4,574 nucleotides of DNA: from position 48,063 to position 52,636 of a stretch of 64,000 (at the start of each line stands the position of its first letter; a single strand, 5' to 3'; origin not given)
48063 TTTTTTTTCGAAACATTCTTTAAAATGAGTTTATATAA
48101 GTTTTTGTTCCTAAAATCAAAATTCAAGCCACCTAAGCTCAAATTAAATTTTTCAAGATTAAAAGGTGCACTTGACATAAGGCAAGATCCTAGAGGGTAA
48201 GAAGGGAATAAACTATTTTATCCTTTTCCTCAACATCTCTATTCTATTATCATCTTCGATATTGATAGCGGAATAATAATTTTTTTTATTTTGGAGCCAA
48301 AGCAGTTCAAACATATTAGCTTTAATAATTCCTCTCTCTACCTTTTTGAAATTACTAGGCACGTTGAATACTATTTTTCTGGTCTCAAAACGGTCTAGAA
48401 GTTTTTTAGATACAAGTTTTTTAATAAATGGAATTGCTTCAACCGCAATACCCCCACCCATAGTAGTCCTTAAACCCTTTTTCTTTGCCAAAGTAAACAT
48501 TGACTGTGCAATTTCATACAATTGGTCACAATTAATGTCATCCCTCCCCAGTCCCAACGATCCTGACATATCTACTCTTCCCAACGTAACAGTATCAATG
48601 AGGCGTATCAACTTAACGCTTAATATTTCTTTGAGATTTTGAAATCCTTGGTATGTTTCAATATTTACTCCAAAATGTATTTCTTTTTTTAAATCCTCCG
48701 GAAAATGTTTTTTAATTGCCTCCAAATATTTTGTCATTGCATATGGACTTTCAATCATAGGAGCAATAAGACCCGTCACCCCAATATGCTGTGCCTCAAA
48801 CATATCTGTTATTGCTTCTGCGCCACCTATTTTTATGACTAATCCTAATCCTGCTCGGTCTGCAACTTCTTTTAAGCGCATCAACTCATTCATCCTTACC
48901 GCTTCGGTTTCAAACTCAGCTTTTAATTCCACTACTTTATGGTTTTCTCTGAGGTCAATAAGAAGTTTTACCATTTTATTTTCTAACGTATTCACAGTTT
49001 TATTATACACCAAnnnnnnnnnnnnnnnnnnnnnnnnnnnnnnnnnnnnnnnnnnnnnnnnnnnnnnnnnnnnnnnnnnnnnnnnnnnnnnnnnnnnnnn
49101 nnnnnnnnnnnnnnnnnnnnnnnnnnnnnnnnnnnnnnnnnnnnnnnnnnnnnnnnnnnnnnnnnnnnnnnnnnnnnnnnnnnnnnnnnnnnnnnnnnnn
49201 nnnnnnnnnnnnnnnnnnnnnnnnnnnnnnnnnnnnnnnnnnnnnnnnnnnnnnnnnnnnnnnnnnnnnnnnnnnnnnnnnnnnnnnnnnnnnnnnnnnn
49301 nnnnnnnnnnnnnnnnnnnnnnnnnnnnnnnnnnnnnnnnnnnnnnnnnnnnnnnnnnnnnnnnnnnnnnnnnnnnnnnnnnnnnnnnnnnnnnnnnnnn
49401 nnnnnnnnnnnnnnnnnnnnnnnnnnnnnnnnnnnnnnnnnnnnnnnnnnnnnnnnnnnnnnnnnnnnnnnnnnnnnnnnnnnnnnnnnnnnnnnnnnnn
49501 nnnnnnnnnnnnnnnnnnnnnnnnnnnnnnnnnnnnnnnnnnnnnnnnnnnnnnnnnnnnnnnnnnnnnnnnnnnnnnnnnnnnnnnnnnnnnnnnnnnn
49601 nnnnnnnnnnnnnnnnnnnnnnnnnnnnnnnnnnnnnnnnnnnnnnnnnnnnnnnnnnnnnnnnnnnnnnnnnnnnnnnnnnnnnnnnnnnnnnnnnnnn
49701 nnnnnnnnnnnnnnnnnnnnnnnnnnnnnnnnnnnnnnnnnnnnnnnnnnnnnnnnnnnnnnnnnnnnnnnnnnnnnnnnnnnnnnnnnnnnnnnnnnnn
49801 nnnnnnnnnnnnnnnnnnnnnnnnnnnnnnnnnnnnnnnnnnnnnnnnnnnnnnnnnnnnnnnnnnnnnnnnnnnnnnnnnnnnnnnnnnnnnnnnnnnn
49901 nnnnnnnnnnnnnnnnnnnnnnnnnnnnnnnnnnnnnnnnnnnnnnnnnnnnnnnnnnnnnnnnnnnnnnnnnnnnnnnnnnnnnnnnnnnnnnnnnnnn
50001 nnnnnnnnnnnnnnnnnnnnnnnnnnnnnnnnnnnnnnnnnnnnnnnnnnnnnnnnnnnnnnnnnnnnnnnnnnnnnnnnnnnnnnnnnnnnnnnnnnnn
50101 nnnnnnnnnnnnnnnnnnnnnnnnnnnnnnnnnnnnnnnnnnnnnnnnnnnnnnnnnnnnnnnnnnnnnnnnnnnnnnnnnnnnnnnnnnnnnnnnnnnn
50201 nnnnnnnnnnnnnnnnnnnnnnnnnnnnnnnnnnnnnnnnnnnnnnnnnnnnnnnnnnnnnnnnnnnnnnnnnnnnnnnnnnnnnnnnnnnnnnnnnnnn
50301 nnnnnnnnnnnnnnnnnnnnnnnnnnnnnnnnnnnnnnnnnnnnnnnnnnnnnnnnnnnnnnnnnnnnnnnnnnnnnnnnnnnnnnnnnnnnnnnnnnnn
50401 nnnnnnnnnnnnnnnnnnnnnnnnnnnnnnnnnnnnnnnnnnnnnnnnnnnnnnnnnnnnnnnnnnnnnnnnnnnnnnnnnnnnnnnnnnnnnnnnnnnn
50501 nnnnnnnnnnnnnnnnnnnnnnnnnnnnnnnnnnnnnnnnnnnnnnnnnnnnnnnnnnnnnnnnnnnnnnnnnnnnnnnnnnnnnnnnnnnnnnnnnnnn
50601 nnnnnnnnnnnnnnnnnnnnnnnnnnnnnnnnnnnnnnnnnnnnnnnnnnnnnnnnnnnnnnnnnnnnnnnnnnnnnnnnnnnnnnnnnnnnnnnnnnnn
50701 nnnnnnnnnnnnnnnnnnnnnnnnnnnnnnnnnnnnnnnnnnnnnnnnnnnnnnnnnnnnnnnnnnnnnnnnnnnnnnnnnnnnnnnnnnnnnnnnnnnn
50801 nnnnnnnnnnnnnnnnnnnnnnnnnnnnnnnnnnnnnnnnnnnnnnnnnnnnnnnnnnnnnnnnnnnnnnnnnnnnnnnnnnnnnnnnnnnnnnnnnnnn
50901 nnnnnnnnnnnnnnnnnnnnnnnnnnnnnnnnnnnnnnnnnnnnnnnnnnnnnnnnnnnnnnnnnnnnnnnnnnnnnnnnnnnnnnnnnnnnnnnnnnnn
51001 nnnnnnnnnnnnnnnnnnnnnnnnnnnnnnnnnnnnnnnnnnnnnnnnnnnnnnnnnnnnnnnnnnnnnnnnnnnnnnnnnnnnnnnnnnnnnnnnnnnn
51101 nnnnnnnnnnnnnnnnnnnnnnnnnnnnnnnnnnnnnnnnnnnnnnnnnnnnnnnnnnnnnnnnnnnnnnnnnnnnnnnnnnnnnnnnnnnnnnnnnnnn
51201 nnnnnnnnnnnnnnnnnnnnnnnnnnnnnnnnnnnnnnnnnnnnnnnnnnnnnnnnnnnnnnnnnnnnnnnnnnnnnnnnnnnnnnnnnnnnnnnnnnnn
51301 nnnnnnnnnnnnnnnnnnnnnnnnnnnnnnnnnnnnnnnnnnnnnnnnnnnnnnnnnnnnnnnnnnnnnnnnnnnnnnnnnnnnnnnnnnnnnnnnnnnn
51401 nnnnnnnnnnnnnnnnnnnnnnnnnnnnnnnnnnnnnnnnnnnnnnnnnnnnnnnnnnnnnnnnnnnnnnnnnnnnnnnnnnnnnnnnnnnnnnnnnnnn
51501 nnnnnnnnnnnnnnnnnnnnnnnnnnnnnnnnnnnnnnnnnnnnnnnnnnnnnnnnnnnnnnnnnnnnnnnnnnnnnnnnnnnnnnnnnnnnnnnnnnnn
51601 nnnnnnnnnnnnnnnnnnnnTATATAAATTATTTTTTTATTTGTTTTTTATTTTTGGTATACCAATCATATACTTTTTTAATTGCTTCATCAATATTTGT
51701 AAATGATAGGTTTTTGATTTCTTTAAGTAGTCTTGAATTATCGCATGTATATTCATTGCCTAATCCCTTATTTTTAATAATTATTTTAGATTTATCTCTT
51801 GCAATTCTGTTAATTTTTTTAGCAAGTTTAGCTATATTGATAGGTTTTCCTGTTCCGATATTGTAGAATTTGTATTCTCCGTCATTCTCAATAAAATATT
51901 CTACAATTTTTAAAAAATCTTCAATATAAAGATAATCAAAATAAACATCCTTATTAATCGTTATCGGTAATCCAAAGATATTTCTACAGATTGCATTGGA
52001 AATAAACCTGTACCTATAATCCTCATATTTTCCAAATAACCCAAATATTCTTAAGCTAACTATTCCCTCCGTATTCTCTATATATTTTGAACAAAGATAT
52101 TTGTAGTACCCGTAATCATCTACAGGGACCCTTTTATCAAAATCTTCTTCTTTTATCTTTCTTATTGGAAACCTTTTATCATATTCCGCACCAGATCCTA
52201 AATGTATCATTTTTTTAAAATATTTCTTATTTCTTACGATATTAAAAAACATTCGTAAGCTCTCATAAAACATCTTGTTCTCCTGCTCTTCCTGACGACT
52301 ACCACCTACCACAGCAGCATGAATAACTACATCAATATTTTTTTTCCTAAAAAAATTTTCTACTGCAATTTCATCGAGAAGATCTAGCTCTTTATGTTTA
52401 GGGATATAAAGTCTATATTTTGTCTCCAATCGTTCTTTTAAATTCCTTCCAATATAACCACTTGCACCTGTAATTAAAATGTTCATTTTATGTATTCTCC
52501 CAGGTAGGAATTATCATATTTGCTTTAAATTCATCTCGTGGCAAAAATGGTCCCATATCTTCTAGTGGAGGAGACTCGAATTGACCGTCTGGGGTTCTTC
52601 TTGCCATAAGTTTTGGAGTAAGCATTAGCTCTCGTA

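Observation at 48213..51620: DHQS-like sugar-phosphate cyclase + FSA-type transaldolase + SDR + CitE/HpcH-like aldolase sub-cluster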

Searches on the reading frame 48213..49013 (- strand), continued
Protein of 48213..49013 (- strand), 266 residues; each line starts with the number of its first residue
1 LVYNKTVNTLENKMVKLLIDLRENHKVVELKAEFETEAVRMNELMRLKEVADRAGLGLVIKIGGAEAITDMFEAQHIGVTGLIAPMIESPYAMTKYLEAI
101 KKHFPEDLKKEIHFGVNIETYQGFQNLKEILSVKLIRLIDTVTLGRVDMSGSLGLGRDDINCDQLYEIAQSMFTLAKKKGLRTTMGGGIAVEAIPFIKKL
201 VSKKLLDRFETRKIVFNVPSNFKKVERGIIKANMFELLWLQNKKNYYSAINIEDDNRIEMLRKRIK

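Call 52: fold_search(model_id=the predicted structure, library=pdb)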
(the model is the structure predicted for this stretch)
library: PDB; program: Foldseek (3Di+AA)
matches with E <= 10: 1688; with E <= 0.001: 195
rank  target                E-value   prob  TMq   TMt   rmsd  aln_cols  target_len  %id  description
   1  3qz6                  6.7e-09  1.00  0.54  0.55   5.7       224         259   17  The crystal structure of HpcH/HpaI aldolase from Desulfitobacterium hafniense DCB-2 (released 2011-03-16)
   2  4tv6                  9.5e-09  1.00  0.57  0.67   6.6       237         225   16  Crystal Structure of Citrate Synthase Variant SbnG E151Q (released 2014-10-29)
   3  7et9_A                1.1e-07  1.00  0.54  0.56   6.5       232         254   16  Crystal structure of AbHpaI-Zn-pyruvate complex, Class II aldolase, HpaI from Acinetobacter baumannii (released 2021-11-03)
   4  4b5w_E                1.4e-07  1.00  0.54  0.57   4.3       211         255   14  Crystal structures of divalent metal dependent pyruvate aldolase R70A mutant, HpaI, in complex with pyruvate (released 2012-08-29)
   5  7eth_A                1.5e-07  1.00  0.51  0.54   8.0       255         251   14  Crystal structure of AbHpaI-Zn-pyruvate-propionaldehyde complex, Class II aldolase, HpaI from Acinetobacter baumannii (released 2021-11-03)
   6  4b5x_A                4.1e-07  1.00  0.55  0.58   4.1       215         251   15  Crystal structures of divalent metal dependent pyruvate aldolase (HpaI), mutant D42A (released 2012-08-29)
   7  4b5w_C                5.6e-07  1.00  0.51  0.54   6.3       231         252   13  Crystal structures of divalent metal dependent pyruvate aldolase R70A mutant, HpaI, in complex with pyruvate (released 2012-08-29)
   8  2v5j_A                6.3e-07  1.00  0.48  0.48   8.4       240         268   13  Apo Class II aldolase HpcH (released 2007-10-02)
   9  7et8_A                7.1e-07  1.00  0.53  0.55   7.9       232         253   16  Crystal structure of thermostable AbHpaI, a class II metal dependent pyruvate aldolase, HpaI from Acinetobacter bauman (released 2021-11-03)
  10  4b5x_B                7.5e-07  1.00  0.56  0.59   4.1       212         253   15  Crystal structures of divalent metal dependent pyruvate aldolase (HpaI), mutant D42A (released 2012-08-29)
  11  4b5w_F                7.5e-07  1.00  0.55  0.57   4.4       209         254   12  Crystal structures of divalent metal dependent pyruvate aldolase R70A mutant, HpaI, in complex with pyruvate (released 2012-08-29)
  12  4b5w_A                8.4e-07  1.00  0.54  0.56   3.6       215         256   13  Crystal structures of divalent metal dependent pyruvate aldolase R70A mutant, HpaI, in complex with pyruvate (released 2012-08-29)
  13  3qll_A                8.4e-07  1.00  0.50  0.61   6.1       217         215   13  Crystal Structure of RipC from Yersinia pestis (released 2012-01-11)
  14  6r62                  8.9e-07  1.00  0.57  0.60   3.7       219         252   17  Crystal structure of a class II pyruvate aldolase from Sphingomonas wittichii RW1 in complex with hydroxypyruvate (released 2019-05-29)
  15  8rtf_B                1.2e-06  1.00  0.56  0.39   5.8       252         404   13  Crystal structure of Trypanosoma congolense pyruvate kinase in complex with a single-domain antibody (TcoPYK-sdAb42) (released 2025-04-16)
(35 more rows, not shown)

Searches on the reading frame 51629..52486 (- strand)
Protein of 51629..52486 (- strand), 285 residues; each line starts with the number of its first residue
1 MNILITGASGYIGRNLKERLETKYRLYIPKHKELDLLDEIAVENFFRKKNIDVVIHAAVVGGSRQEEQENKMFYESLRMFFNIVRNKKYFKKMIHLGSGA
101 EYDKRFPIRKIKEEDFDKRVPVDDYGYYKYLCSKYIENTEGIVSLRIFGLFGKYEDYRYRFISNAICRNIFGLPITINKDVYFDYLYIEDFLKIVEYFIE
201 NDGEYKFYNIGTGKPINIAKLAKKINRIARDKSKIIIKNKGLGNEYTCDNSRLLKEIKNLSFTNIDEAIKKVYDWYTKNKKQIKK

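Call 4: search_protein_families(library=pfam, proteins=[window:51629-52486:-], max_evalue=0.01)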
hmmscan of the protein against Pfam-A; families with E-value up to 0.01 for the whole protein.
window:51629-52486:- (285 aa): 5 families
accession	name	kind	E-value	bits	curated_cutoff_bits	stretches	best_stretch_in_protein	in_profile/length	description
PF01370.27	Epimerase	-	3e-26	92.7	20.9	1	3-211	1-240/240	NAD dependent epimerase/dehydratase family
PF04321.23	RmlD_sub_bind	-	5.5e-11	42.5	27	1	1-155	1-156/287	RmlD substrate binding domain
PF16363.11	GDP_Man_Dehyd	-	1.6e-05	25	27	0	33-229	58-266/332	GDP-mannose 4,6 dehydratase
PF03321.19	GH3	-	0.0022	17.7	23.6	1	87-130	17-61/304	GH3 family N-terminal domain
PF02719.21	Polysacc_synt_2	-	0.004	16.8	20.2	0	3-73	1-73/293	Polysaccharide biosynthesis protein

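Call 5: search_protein_families(library=ncbifam, proteins=[window:51629-52486:-], max_evalue=0.01)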
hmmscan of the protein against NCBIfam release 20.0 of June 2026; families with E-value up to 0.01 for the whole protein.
window:51629-52486:- (285 aa): 12 families
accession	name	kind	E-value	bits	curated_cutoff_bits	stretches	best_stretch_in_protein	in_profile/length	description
NF047922.1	GDPFucSynFcl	equivalog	3.6e-18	66.1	500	2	3-105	5-112/308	GDP-L-fucose synthase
TIGR02197.1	heptose_epim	equivalog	7.9e-16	58.1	274.6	1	3-278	1-315/316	ADP-glyceromanno-heptose 6-epimerase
TIGR01179.1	galE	equivalog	2.2e-10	39.9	262.3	1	193-281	240-330/332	UDP-glucose 4-epimerase GalE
NF047837.1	UDPAcbARedWbcJ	equivalog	3.4e-10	39.4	500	1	1-243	1-229/372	UDP-2-acetamido-2,6-beta-L-arabino-hexul-4-ose reductase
TIGR01181.1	dTDP_gluc_dehyt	equivalog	5.2e-10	38.9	365.1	1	152-283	183-318/321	dTDP-glucose 4,6-dehydratase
TIGR01214.1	rmlD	equivalog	3e-07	29.8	224.05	1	3-62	2-62/285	dTDP-4-dehydrorhamnose reductase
NF043036.1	ErythonDh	equivalog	0.00013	21.3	325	0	1-30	1-30/321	D-erythronate dehydrogenase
TIGR01777.1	yfcH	hypoth_equivalog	0.00042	20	207.35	0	3-33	1-32/292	TIGR01777 family oxidoreductase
NF050030.1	thlkprotThyD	equivalog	0.0019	17.4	400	0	1-65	1-63/305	thylakoid membrane protein ThyD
NF006073.0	PRK08219.1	equivalog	0.0036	17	218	0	3-35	6-38/227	SDR family oxidoreductase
NF007582.0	PRK10217.1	equivalog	0.0039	16.3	698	0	172-283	213-338/355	dTDP-glucose 4,6-dehydratase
NF005754.0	PRK07578.1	equivalog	0.0042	17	167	1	1-58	1-63/200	short chain dehydrogenase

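Call 71: search_solved_structures(query=window:51629-52486:-, max_evalue=1e-8, show_alignments=0)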
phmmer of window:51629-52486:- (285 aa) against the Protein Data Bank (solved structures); distinct sequences matched with E-value up to 1e-8: 3.
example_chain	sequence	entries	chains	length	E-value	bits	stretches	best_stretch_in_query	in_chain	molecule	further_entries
9gpi_D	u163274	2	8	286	3.9e-10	42.7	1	2-239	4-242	dTDP-4-dehydrorhamnose reductase, putative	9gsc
2hun_A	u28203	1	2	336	1.1e-09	41.3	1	149-280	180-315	336aa long hypothetical dTDP-glucose 4,6-dehydratase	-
8g22_A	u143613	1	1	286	1.4e-09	40.9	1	3-211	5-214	dTDP-4-dehydrorhamnose reductase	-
